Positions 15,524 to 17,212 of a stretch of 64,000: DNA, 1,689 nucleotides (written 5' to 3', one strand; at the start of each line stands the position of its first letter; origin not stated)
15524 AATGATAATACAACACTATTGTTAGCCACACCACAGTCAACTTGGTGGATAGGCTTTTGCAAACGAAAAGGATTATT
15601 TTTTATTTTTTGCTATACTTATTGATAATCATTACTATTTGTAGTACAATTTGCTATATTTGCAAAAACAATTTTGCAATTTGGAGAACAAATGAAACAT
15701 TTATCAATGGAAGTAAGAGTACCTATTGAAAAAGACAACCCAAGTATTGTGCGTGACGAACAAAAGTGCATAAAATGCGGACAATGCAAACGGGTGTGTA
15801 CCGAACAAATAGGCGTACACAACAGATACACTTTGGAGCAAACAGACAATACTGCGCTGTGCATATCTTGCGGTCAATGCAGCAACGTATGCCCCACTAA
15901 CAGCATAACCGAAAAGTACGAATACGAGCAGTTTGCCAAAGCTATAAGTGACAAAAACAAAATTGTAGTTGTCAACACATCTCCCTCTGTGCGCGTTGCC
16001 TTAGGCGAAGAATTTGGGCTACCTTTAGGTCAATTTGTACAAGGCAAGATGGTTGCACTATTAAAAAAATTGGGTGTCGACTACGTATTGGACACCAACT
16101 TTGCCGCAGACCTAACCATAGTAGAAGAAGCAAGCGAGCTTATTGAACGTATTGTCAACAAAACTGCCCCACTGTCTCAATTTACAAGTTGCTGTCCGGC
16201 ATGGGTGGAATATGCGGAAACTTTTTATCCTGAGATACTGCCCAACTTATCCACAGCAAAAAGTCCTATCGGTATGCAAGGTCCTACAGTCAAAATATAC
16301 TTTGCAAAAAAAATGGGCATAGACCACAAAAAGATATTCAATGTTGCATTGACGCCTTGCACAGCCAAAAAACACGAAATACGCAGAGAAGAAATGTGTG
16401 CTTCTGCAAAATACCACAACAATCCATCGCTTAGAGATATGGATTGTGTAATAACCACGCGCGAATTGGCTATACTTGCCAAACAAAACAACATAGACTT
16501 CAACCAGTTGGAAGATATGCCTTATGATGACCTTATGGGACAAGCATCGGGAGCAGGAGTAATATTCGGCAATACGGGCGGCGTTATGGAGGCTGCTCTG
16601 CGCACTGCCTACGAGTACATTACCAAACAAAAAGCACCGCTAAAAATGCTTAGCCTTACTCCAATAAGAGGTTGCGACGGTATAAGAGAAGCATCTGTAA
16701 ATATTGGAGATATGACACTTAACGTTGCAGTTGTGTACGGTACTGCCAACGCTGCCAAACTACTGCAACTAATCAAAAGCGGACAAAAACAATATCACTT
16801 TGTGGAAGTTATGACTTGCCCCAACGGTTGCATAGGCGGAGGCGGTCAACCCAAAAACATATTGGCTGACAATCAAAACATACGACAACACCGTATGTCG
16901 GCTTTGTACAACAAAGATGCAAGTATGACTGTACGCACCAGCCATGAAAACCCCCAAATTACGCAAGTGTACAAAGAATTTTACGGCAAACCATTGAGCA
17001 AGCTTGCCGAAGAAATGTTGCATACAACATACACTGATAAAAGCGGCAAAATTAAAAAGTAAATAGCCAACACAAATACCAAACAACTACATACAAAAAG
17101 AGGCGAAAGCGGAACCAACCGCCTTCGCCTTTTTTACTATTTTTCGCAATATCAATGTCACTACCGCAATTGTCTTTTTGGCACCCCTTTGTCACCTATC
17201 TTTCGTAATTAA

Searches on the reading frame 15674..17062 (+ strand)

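Call 22: search_protein_families(library=ncbifam, proteins=[window:15674-17062:+], max_evalue=0.00001)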
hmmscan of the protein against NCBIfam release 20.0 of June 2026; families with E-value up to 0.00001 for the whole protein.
window:15674-17062:+ (462 aa): 18 families
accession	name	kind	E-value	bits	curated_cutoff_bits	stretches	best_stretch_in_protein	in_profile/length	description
NF040763.1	FeFe_hydrog_A6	exception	7.7e-169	562.7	765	1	13-456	128-571/571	NADH-dependent [FeFe] hydrogenase, group A6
TIGR02512.1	FeFe_hydrog_A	subfamily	3.5e-142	473.7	405.95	1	24-394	1-374/375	[FeFe] hydrogenase, group A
NF040762.1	Hydr_FeFe_Clost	exception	3.2e-135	451.9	900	1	16-454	130-572/572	ferredoxin hydrogenase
TIGR04105.1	FeFe_hydrog_B1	subfamily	4.1e-46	157.6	450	2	26-325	138-417/462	monomeric [FeFe] hydrogenase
NF043069.1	T4HPD_activ_SAM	equivalog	5.1e-10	39.2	425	1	22-155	43-173/299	trans-4-hydroxy-L-proline dehydratase activase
TIGR01971.1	NuoI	subfamily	1.5e-09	37.5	113.05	1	28-88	40-108/121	NADH-quinone oxidoreductase, chain I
NF058577.1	FdxA_fam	equivalog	4.1e-08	33.3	65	0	63-82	9-28/52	4Fe-4S ferredoxin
NF006221.0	PRK08348.1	subfamily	5.4e-08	32.6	124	1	22-85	36-99/136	NADH-plastoquinone oxidoreductase subunit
TIGR04395.1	cutC_activ_rSAM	equivalog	1.1e-07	31.5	360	1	24-81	48-106/309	choline TMA-lyase-activating enzyme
NF040864.1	HgcB_ferredoxin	equivalog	1.5e-07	31.1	99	1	26-79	10-62/93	mercury methylation ferredoxin HgcB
TIGR02179.1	PorD_KorD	subfamily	6e-07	29.5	60.05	1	26-80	21-74/78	2-oxoacid:acceptor oxidoreductase, delta subunit, pyruvate/2-ketoisovalerate family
NF042909.1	FMH_DH_FwdF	exception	9.6e-07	28.2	375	1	25-80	220-276/336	tungsten-dependent formylmethanofuran dehydrogenase subunit FwdF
NF007382.0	PRK09898.1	equivalog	1.1e-06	28.4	213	1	19-78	143-198/208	ferredoxin-like protein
TIGR02700.1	flavo_MJ0208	hypoth_equivalog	1.2e-06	28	251.35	1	28-97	146-213/234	dihydromethanopterin reductase (acceptor)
NF040770.1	hetero_SS_HdrA2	exception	1.8e-06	26.4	1100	1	18-88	565-634/777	CoB-CoM heterodisulfide reductase HdrA2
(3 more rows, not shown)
